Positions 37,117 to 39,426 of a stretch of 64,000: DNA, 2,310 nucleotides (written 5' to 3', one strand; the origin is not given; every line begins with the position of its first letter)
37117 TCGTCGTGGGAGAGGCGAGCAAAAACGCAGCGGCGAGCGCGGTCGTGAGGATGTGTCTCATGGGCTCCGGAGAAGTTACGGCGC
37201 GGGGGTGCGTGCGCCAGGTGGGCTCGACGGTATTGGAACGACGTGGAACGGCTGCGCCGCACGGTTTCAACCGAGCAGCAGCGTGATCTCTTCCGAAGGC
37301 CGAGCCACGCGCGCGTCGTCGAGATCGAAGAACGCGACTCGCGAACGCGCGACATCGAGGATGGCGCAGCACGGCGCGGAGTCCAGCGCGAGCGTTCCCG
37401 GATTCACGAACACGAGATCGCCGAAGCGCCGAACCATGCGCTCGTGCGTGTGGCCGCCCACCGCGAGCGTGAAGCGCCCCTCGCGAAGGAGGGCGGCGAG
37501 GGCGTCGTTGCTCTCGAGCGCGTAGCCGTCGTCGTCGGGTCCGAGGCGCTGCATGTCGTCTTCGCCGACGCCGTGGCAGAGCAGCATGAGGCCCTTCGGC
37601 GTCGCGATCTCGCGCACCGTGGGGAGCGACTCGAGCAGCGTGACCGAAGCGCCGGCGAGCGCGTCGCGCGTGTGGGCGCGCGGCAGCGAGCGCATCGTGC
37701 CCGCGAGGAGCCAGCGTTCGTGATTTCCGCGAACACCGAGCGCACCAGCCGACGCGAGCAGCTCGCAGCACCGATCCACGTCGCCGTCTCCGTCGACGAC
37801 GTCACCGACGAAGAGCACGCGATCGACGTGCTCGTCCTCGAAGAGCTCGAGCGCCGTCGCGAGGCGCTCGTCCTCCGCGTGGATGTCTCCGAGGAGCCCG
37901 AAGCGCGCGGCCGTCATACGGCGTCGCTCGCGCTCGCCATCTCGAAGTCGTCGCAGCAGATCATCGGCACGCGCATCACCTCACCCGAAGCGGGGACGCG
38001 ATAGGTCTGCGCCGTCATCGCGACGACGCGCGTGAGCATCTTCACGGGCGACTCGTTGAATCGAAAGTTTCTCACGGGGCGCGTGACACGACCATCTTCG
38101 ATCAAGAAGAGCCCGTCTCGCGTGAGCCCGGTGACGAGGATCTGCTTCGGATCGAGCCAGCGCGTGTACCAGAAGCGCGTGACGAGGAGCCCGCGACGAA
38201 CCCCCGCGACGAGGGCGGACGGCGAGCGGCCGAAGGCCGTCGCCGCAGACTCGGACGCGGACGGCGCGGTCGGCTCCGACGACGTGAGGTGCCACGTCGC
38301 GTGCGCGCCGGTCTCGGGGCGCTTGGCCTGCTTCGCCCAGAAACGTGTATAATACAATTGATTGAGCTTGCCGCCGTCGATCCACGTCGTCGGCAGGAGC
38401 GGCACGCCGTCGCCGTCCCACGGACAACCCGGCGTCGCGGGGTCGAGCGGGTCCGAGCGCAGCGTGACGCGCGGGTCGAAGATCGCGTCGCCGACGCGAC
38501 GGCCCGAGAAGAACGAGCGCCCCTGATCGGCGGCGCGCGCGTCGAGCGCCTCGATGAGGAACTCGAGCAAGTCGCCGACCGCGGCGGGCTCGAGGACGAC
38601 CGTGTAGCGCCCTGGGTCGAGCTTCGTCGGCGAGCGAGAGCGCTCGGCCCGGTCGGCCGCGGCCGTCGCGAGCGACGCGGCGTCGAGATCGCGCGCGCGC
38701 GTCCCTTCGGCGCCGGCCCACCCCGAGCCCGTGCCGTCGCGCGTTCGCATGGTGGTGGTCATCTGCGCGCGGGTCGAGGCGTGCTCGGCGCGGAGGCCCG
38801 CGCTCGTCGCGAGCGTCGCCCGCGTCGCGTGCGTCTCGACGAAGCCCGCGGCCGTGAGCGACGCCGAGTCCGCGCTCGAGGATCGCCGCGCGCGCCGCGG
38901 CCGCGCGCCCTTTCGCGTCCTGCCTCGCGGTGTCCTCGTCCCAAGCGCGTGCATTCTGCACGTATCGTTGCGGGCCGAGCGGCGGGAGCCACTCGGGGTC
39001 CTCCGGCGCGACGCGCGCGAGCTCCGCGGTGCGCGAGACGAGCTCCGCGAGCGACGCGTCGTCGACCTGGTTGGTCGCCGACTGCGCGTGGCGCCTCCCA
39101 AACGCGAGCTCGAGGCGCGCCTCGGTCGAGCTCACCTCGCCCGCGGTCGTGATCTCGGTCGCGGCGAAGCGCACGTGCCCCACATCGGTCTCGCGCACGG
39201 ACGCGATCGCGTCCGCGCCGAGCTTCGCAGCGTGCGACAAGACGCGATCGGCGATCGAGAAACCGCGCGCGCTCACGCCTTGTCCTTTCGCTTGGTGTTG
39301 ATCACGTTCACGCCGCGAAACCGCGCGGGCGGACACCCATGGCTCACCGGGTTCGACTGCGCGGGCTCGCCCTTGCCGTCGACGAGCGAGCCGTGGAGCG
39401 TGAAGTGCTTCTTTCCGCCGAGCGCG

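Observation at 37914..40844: TldD with a twin-arginine signal and lipobox, paired with a signal-less PmbA; candidate TAT hitch-hiker protease pair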

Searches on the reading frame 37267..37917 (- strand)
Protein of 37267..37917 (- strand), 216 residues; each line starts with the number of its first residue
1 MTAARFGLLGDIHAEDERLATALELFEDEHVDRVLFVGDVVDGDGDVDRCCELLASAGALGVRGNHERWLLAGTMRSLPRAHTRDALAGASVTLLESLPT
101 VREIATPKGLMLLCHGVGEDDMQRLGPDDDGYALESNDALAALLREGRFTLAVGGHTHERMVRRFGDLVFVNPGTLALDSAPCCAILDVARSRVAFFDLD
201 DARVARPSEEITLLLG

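Call 4: search_protein_families(library=pfam, proteins=[window:37267-37917:-], max_evalue=0.01)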
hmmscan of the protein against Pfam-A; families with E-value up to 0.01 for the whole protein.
window:37267-37917:- (216 aa): 3 families
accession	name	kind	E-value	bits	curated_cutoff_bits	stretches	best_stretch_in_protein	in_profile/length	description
PF12850.12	Metallophos_2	-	3e-17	63.5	27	1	6-190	3-152/154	Calcineurin-like phosphoesterase superfamily domain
PF00149.33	Metallophos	-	9.8e-14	52.7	21.5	1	5-159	2-190/191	Calcineurin-like phosphoesterase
PF14582.11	Metallophos_3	-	0.0001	22.2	28.2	0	11-47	13-49/259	Metallophosphoesterase, calcineurin superfamily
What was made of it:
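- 37267..37917 (-): Metallophosphoesterase gene. Its ATG overlaps the PmbA-like stop as ATGA. It has no signal peptide. It is the third gene of the apparent operon, but only in close relatives. Pfam Metallophos_2 at E 3e-17 (call 4).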

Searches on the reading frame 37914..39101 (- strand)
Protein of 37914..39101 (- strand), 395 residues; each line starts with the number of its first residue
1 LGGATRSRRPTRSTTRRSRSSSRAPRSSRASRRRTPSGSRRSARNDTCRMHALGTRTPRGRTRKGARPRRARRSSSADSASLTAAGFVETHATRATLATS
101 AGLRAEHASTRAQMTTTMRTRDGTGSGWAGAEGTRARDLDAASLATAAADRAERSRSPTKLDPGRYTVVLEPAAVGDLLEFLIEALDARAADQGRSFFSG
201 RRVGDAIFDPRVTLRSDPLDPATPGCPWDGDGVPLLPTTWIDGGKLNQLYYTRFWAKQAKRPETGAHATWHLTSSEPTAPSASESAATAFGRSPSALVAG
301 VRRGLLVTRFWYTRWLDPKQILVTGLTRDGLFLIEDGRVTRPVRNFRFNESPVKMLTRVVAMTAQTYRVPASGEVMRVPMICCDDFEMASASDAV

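Call 4: search_protein_families(library=pfam, proteins=[window:37914-39101:-], max_evalue=0.01)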
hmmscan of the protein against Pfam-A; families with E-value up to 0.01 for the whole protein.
window:37914-39101:- (395 aa): 2 families
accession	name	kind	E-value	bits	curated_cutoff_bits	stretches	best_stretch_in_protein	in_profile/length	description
PF19289.4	PmbA_TldD_3rd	-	3.9e-40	137.8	22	1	163-389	1-219/220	PmbA/TldA metallopeptidase C-terminal domain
PF19290.4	PmbA_TldD_2nd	-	8.1e-05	23.5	20.9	1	84-155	33-108/109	PmbA/TldA metallopeptidase central domain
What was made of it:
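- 37914..38873 (-): PmbA/TldE-like gene, C-terminal part (frame -3). It lacks the HExxxH motif, so it is the non-catalytic partner. Pfam PmbA_TldD_3rd at E 3.9e-40 and the 2nd domain also match (call 4).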

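Call 6: search_protein_families(library=ncbifam, proteins=[window:37914-39101:-], max_evalue=0.01)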
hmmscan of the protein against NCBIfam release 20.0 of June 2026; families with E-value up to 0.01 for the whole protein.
window:37914-39101:- (395 aa): 0 families

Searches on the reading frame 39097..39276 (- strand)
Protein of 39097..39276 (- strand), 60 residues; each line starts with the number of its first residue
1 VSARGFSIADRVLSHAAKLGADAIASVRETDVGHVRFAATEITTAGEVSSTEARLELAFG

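Call 24: search_protein_families(library=pfam, proteins=[window:39097-39276:-], max_evalue=10)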
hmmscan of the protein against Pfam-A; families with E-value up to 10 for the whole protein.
seq(60 aa): 0 families
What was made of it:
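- On Twin-arginine (Tat) signal peptide: Pfam gives no hit (call 24).
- Tried and rejected: No hit (call 24).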

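Call 25: search_protein_families(library=ncbifam, proteins=[window:39097-39276:-], max_evalue=10)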
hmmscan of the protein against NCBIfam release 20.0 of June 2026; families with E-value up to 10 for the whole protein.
seq(60 aa): 0 families
